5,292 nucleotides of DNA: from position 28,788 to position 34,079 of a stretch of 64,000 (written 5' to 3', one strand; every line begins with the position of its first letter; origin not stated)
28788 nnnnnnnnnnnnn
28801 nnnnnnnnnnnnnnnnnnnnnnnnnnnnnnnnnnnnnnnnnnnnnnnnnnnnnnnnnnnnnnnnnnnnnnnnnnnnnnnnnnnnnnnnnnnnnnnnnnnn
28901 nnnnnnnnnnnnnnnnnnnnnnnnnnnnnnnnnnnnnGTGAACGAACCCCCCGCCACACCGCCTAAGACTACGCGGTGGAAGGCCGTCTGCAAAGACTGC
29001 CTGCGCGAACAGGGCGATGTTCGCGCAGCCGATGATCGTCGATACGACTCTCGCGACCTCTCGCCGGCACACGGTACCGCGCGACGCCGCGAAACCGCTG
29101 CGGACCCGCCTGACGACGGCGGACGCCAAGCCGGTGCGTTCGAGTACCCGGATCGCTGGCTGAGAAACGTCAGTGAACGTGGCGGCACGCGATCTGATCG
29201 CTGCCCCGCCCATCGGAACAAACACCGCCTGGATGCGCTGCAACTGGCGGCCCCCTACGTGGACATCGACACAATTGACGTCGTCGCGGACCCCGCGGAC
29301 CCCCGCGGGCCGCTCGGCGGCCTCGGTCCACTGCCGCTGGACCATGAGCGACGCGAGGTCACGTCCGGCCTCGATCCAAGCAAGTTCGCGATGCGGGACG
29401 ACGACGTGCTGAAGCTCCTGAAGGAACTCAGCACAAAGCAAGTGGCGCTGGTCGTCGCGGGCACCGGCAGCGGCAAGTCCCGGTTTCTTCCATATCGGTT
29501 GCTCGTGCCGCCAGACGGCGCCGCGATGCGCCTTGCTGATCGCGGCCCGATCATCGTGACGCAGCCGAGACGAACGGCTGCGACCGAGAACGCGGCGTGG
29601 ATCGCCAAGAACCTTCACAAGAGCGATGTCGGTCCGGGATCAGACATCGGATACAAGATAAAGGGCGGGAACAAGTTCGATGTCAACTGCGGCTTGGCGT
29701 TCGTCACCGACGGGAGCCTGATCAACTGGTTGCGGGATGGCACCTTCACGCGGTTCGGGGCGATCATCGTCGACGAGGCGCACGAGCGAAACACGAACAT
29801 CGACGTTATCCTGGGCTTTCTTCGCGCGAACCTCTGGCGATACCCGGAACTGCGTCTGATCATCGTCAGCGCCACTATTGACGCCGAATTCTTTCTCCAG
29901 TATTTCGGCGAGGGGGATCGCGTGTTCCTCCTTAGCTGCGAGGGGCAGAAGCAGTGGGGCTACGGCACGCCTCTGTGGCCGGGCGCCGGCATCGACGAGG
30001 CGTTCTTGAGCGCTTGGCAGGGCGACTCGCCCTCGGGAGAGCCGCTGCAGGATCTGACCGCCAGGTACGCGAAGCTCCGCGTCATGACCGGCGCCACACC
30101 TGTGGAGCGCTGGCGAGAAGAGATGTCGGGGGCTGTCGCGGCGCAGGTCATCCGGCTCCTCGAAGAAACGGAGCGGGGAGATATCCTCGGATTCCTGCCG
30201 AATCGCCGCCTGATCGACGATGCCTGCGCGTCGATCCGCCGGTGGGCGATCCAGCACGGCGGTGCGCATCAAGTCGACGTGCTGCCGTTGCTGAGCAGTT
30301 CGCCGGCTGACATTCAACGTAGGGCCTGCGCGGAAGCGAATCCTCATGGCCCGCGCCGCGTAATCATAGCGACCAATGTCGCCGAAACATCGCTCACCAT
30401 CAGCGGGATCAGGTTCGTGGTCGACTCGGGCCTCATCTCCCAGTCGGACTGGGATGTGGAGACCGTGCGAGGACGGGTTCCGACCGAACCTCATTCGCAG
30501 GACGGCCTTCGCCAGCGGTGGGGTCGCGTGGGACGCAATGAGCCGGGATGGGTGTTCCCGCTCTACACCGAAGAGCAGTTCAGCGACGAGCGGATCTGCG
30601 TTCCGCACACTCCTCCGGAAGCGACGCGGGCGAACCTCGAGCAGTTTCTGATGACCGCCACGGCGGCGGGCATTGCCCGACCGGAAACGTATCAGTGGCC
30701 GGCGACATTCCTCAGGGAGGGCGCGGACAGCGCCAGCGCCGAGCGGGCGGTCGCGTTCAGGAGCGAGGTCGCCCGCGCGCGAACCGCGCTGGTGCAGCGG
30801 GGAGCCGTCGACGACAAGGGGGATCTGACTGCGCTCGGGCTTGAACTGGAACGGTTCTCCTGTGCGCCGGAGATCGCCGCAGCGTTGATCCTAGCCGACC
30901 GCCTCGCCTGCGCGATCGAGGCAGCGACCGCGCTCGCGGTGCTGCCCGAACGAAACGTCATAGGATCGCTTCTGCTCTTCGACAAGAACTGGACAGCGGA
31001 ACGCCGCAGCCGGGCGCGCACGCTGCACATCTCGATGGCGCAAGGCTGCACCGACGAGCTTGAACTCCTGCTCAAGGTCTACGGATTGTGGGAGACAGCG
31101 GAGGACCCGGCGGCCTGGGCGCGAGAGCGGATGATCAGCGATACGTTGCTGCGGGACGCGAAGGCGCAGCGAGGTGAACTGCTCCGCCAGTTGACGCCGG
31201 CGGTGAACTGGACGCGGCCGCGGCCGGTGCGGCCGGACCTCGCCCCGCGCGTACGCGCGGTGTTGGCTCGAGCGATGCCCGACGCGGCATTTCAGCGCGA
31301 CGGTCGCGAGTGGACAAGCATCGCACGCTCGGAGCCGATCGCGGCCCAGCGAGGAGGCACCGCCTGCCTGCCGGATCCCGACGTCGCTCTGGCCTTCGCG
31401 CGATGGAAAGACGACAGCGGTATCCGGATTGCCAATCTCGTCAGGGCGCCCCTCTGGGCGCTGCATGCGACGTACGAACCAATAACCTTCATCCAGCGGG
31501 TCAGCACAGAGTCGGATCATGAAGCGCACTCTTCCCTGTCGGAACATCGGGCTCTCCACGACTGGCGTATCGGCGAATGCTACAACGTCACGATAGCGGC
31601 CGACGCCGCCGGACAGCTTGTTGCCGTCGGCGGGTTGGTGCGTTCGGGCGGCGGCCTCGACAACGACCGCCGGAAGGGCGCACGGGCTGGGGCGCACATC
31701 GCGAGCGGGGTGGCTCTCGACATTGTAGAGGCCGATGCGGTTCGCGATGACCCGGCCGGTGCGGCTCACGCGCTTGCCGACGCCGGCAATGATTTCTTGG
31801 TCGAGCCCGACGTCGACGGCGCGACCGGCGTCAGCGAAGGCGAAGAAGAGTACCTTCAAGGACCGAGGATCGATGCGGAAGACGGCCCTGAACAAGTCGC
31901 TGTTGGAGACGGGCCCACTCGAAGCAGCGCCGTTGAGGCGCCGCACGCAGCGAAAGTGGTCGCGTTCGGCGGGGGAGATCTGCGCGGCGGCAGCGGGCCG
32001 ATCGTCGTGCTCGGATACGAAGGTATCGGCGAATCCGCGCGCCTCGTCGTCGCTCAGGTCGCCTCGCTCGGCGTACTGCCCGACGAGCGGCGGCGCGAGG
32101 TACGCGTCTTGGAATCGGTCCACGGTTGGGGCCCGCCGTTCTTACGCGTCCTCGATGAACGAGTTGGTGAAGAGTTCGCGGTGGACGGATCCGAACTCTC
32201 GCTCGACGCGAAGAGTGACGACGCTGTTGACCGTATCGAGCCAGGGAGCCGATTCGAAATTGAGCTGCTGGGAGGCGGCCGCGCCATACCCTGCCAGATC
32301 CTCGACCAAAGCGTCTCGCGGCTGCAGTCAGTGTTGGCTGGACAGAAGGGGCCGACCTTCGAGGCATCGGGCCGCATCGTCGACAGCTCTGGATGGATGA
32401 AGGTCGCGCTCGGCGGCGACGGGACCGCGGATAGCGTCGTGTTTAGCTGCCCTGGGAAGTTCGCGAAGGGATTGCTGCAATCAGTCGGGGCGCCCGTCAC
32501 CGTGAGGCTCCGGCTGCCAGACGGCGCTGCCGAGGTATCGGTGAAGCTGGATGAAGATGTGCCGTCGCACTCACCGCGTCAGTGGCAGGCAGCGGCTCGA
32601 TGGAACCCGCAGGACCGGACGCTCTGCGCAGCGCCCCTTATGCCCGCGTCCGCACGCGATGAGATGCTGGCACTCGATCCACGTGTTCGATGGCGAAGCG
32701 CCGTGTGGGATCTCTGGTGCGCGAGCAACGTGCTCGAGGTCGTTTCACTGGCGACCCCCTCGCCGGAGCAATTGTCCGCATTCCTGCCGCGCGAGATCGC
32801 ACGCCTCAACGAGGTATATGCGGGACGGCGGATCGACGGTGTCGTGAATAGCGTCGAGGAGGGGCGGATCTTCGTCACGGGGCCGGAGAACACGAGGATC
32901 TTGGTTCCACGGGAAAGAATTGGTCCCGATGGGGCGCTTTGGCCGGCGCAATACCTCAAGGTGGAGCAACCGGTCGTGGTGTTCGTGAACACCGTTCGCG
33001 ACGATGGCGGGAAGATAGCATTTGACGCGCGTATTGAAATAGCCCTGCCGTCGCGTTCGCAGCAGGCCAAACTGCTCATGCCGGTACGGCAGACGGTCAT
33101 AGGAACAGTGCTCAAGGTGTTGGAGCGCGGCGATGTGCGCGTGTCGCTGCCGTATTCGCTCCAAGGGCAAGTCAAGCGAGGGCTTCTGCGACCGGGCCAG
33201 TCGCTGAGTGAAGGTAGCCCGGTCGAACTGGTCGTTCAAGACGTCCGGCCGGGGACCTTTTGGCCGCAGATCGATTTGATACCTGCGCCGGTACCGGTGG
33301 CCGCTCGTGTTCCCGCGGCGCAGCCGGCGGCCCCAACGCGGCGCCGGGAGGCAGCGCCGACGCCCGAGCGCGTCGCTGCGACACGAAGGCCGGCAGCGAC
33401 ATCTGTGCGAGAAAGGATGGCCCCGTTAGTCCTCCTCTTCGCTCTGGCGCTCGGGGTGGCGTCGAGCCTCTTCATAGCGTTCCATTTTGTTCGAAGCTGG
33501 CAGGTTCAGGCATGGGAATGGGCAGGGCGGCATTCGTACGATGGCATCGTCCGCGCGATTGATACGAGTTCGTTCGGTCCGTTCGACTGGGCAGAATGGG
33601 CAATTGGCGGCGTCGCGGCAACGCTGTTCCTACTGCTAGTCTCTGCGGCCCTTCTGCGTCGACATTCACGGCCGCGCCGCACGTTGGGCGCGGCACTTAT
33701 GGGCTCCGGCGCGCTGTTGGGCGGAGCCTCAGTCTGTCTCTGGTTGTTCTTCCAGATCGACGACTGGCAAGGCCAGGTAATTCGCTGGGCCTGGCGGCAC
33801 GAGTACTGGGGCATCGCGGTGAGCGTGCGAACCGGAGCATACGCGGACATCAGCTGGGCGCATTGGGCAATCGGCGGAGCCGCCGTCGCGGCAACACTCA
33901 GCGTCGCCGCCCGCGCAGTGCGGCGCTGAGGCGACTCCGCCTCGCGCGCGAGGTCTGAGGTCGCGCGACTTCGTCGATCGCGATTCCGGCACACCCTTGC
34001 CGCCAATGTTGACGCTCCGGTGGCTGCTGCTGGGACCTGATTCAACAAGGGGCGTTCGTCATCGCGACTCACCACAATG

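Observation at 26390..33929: Translationally coupled three-gene operon: SUKH-like protein, unknown protein, giant membrane-anchored DEAH helicase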

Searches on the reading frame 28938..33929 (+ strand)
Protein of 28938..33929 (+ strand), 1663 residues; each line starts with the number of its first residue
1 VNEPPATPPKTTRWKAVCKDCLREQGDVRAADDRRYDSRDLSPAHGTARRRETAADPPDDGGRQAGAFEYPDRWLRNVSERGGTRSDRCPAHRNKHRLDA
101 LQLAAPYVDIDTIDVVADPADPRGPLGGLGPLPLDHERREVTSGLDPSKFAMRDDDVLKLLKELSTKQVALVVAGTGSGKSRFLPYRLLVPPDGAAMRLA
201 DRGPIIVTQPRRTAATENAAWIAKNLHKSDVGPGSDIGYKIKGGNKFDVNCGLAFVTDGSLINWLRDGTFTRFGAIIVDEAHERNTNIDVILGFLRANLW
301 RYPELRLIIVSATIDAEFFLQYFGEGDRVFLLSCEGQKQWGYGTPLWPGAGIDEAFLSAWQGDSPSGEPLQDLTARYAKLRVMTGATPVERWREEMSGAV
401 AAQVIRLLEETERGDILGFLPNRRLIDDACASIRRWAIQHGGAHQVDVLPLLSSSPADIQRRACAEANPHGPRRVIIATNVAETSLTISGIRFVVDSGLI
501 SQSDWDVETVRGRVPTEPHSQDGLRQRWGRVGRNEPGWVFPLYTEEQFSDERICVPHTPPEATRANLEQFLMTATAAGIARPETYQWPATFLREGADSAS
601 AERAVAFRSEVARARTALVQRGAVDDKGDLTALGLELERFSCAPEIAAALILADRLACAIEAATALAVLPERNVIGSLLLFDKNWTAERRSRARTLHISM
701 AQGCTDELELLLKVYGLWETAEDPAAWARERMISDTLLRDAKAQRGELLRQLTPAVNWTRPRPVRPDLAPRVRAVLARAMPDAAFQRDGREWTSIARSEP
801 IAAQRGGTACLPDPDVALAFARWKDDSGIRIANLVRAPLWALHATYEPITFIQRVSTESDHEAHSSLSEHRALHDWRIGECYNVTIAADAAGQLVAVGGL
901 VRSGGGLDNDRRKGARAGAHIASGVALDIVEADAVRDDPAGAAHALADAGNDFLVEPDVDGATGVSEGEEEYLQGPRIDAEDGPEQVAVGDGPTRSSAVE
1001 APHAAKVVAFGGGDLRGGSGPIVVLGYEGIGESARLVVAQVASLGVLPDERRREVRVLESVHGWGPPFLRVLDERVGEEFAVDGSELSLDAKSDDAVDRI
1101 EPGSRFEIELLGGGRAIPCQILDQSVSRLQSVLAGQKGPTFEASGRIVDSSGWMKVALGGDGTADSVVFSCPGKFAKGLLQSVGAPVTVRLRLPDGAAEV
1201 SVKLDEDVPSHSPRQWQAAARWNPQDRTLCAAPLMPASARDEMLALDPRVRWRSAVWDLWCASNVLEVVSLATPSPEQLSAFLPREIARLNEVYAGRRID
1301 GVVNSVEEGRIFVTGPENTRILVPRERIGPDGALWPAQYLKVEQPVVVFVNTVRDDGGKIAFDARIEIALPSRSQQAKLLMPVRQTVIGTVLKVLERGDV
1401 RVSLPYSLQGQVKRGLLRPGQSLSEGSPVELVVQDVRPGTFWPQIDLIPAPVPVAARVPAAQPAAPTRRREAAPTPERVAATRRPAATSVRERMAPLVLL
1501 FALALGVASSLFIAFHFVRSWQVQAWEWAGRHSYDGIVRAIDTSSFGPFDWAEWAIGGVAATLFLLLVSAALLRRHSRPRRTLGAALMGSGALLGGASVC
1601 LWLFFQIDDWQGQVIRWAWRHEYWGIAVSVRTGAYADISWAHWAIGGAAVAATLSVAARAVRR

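Call 10: search_protein_families(library=pfam, proteins=[window:28938-33929:+], max_evalue=0.1)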
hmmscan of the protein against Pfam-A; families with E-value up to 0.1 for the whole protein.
window:28938-33929:+ (1663 aa): 4 families
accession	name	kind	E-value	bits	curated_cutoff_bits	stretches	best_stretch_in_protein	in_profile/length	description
PF00271.37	Helicase_C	-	3.8e-08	34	23.5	1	403-534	5-109/110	Helicase conserved C-terminal domain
PF00270.35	DEAD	-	2.3e-05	24.6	26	1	161-315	8-161/167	DEAD/DEAH box helicase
PF00575.29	S1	-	0.0017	19.2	22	1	1295-1362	4-71/74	S1 RNA binding domain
PF22590.2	Cas3-like_C_2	-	0.064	14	27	0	468-535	59-105/106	CRISPR-associated nuclease/helicase Cas3, C-terminal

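Call 11: search_protein_families(library=padloc, proteins=[window:28938-33929:+], max_evalue=0.1)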
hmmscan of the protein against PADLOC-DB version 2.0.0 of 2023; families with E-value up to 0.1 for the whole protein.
window:28938-33929:+ (1663 aa): 1 family
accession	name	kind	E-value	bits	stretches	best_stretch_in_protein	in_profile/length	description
PDLC00938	Cas3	-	0.011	13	0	275-325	127-175/358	CRISPR-associated helicase Cas3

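Call 12: search_protein_families(library=ncbifam, proteins=[window:28938-33929:+], max_evalue=0.1)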
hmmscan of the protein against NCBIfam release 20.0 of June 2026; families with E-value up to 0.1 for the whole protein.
window:28938-33929:+ (1663 aa): 6 families
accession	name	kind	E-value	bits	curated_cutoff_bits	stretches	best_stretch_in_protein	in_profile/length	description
TIGR01967.1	DEAH_box_HrpA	equivalog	4.7e-64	216.6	722.75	2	397-662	265-506/1284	ATP-dependent RNA helicase HrpA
NF008348.1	PRK11131.1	equivalog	6.7e-57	192.6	1400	2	160-325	76-233/1287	ATP-dependent RNA helicase HrpA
TIGR01970.1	DEAH_box_HrpB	equivalog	7.4e-57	193.2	546.15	2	393-704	191-480/825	ATP-dependent helicase HrpB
NF008662.0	PRK11664.1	equivalog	1.2e-54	185.9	1053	2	393-678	193-457/813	ATP-dependent helicase HrpB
TIGR01587.1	cas3_core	equivalog_domain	0.041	13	102.45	0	275-325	127-175/358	CRISPR-associated helicase Cas3'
NF009095.0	PRK12435.1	subfamily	0.076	12.1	455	0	341-440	11-106/311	ferrochelatase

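Call 31: search_solved_structures(query=window:28938-33929:+, max_evalue=0.001)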
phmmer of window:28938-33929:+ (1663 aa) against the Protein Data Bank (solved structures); distinct sequences matched with E-value up to 0.001: 65 (the best 60 are shown).
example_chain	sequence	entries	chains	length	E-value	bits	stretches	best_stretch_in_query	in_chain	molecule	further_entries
6hys_A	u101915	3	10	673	1.1e-53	185.4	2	407-749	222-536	ATP-dependent RNA helicase DHX8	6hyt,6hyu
28zi_A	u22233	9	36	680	1.1e-53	185.3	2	407-749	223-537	ATP-dependent RNA helicase DHX8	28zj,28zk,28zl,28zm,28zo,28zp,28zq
28zs_A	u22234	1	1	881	3.1e-53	183.8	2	407-749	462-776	Glutathione S-transferase class-mu 26 kDa isozyme,ATP-dependent RNA helicase DHX8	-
6icz_Y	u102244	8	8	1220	9e-53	182.3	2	407-749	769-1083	ATP-dependent RNA helicase DHX8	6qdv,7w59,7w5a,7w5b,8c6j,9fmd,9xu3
5xjc_Y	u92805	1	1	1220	9e-53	182.3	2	407-749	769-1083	ATP-dependent RNA helicase DHX8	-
5mqf_q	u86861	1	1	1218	3e-52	180.6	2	409-749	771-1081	ATP-dependent RNA helicase DHX8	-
8cnt_A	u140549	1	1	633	4.6e-51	176.7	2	387-749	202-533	Pre-mRNA splicing factor ATP-dependent RNA helicase prp16-like protein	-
5lj5_Q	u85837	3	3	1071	6e-51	176.3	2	388-749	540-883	Pre-mRNA-splicing factor ATP-dependent RNA helicase PRP16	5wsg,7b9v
6i3o_A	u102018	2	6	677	1.8e-50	174.7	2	406-750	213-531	Putative pre-mRNA splicing factor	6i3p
6fa5_A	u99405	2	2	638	3.6e-50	173.7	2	403-750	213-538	Putative mRNA splicing factor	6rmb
6zm2_A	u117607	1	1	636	3.8e-50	173.6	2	403-750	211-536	Putative mRNA splicing factor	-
6fa9_A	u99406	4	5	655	4.2e-50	173.5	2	404-750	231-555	Putative mRNA splicing factor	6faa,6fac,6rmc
6rm8_A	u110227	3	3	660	4.3e-50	173.4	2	404-750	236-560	Putative mRNA splicing factor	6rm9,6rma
6qic_A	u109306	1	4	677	4.8e-50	173.3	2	406-750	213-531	Putative pre-mRNA splicing factor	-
3kx2_B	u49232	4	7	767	1.5e-49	171.6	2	394-674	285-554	Pre-mRNA-splicing factor ATP-dependent RNA helicase PRP43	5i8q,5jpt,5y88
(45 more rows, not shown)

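Call 53: search_protein_families(library=pfam, alignment_id=A5, max_evalue=0.01)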
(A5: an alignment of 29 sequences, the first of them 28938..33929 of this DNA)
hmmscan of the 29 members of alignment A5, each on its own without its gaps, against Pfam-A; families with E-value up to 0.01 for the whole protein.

A. member 1, window:28938-33929:+ (1663 aa): 3 families
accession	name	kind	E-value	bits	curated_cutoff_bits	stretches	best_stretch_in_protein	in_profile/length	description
PF00271.37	Helicase_C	-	3.8e-08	34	23.5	1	403-534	5-109/110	Helicase conserved C-terminal domain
PF00270.35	DEAD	-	2.3e-05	24.6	26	1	161-315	8-161/167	DEAD/DEAH box helicase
PF00575.29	S1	-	0.0017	19.2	22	0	1295-1362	4-71/74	S1 RNA binding domain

B. families by the number of members that match (of 29 scanned): 29 families (the first 25 are shown)
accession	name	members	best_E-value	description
PF00271.37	Helicase_C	29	8.2e-12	Helicase conserved C-terminal domain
PF00270.35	DEAD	29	2.4e-11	DEAD/DEAH box helicase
PF00575.29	S1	20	3.5e-54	S1 RNA binding domain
PF23459.1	S1_RRP5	9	2.7e-25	RRP5 S1 domain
PF00013.35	KH_1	8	3.9e-43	KH domain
PF21710.3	Spt6_S1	7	7.8e-10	Spt6, S1/OB domain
PF07650.23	KH_2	6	1.8e-11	KH domain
PF13083.13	KH_KhpA-B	5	2.7e-07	KhpA/KhpB, KH domain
PF13451.12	zf_Tbcl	5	6.4e-05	Probable treble clef domain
PF13401.12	AAA_22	4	0.0007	AAA domain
PF00437.27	T2SSE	3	0.003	Type II/IV secretion system protein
PF14804.11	Jag_N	2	1.4e-11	Jag N-terminus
PF14344.12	DUF4397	2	1.2e-10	Domain of unknown function (DUF4397)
PF22675.2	KH-I_KHDC4-BBP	2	3.4e-09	KHDC4/BBP-like, KH-domain type I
PF25199.1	nSTAND_NTPase5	2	0.002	Novel STAND NTPase 5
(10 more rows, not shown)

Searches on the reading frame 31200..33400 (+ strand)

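Call 92: search_solved_structures(query=window:31200-33400:+, max_evalue=1)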
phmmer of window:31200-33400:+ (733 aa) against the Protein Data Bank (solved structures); distinct sequences matched with E-value up to 1: 1.
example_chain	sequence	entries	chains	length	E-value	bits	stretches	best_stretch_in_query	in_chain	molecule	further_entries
5oql_F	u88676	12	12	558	0.58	11.7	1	171-227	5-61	Utp7 | U three protein 7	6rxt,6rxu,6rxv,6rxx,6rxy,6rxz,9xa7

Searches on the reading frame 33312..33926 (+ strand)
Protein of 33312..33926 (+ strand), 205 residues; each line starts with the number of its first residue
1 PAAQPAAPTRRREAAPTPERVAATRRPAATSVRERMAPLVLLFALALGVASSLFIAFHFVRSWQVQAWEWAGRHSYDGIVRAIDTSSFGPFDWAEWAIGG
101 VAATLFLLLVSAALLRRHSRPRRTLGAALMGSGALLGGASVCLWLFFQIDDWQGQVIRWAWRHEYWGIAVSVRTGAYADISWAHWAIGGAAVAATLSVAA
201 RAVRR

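Call 79: search_dna_similar(query=window:33312-33926:+, collection=plasmids, mode=protein, max_evalue=0.01, max_rows=10)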
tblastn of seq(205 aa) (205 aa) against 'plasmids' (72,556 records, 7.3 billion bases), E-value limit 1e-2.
No match.
